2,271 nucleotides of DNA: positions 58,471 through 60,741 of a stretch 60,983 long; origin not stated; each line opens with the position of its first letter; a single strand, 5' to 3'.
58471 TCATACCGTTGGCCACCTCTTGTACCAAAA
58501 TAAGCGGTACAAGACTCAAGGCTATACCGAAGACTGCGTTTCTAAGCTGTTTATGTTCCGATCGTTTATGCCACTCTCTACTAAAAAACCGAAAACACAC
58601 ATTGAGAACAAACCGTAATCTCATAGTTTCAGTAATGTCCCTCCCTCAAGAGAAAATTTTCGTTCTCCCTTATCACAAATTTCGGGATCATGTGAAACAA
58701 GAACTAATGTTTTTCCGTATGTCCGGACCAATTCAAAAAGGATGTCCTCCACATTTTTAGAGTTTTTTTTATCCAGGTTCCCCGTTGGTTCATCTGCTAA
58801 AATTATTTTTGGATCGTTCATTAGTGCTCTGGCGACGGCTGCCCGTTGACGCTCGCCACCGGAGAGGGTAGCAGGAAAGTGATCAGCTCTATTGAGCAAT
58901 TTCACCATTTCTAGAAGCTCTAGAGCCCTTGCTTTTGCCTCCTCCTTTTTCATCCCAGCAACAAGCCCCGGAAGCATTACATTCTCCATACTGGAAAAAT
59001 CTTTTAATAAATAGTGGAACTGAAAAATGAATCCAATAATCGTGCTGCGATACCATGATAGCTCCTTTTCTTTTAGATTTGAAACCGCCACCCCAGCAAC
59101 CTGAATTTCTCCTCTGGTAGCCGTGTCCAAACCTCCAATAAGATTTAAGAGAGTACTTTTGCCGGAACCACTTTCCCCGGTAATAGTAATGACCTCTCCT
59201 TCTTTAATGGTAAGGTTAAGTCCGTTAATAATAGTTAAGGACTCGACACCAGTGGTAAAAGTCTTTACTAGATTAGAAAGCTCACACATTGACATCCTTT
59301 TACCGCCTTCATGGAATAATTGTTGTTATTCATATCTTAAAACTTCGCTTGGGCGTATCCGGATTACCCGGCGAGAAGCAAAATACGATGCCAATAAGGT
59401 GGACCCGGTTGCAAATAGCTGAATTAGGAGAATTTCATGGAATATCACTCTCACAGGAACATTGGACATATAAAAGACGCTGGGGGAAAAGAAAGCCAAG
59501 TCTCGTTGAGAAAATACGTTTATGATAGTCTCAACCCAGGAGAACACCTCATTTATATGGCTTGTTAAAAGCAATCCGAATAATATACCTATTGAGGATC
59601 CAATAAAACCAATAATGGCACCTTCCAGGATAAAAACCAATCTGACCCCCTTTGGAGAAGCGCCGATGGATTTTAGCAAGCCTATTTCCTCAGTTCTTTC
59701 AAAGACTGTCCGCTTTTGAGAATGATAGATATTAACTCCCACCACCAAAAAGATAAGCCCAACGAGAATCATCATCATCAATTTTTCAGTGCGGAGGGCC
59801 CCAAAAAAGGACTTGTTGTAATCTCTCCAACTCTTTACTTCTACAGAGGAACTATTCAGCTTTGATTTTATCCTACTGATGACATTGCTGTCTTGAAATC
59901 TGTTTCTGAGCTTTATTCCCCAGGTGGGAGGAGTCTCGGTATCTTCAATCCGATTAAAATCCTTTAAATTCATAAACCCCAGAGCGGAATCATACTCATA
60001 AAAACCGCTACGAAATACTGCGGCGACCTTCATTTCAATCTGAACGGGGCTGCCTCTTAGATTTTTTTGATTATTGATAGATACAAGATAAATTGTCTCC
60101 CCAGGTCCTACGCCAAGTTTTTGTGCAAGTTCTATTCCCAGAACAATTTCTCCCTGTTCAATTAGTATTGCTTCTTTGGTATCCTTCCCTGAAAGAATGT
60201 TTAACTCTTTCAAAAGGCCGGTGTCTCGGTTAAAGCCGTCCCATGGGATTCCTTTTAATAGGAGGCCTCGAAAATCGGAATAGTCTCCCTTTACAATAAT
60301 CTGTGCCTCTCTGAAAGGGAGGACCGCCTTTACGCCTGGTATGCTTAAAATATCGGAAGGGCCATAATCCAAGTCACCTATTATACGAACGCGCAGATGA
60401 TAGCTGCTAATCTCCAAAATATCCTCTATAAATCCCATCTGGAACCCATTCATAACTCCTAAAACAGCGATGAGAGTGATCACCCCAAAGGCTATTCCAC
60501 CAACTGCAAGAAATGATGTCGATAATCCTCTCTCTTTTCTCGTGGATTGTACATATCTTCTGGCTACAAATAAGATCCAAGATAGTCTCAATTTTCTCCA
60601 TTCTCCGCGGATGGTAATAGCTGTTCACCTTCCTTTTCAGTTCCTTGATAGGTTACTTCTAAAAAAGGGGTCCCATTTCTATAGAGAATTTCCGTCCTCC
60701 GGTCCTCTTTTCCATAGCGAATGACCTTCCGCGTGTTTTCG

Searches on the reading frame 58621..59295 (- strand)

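Call 37: search_protein_families(library=pfam, proteins=[window:58621-59295:-], max_evalue=0.00001)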
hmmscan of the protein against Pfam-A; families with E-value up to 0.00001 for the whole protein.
window:58621-59295:- (224 aa): 1 family
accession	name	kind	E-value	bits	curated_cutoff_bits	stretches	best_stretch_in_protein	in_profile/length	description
PF00005.33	ABC_tran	-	7.2e-33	114.5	25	1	24-171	2-136/137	ABC transporter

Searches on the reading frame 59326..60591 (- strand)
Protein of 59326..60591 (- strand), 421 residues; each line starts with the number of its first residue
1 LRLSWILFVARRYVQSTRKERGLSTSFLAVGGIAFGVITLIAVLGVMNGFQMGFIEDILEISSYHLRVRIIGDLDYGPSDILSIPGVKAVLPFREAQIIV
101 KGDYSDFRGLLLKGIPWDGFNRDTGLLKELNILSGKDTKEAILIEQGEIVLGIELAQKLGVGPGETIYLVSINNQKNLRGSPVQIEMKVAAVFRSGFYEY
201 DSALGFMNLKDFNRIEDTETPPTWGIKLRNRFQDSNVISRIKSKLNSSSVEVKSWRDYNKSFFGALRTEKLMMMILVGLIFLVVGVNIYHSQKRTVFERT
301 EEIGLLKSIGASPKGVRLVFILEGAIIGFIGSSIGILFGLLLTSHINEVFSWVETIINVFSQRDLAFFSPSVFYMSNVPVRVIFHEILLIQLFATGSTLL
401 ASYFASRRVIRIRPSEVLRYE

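Call 37: search_protein_families(library=pfam, proteins=[window:59326-60591:-], max_evalue=0.00001)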
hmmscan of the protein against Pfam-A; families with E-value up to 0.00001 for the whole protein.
window:59326-60591:- (421 aa): 2 families
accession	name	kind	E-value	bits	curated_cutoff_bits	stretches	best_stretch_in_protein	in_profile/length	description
PF02687.27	FtsX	-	4.2e-15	56.3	25.5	1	274-413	1-119/120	FtsX-like permease C-terminal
PF12704.14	MacB_PCD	-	1.1e-11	45.9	27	1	26-212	1-176/207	MacB-like periplasmic core domain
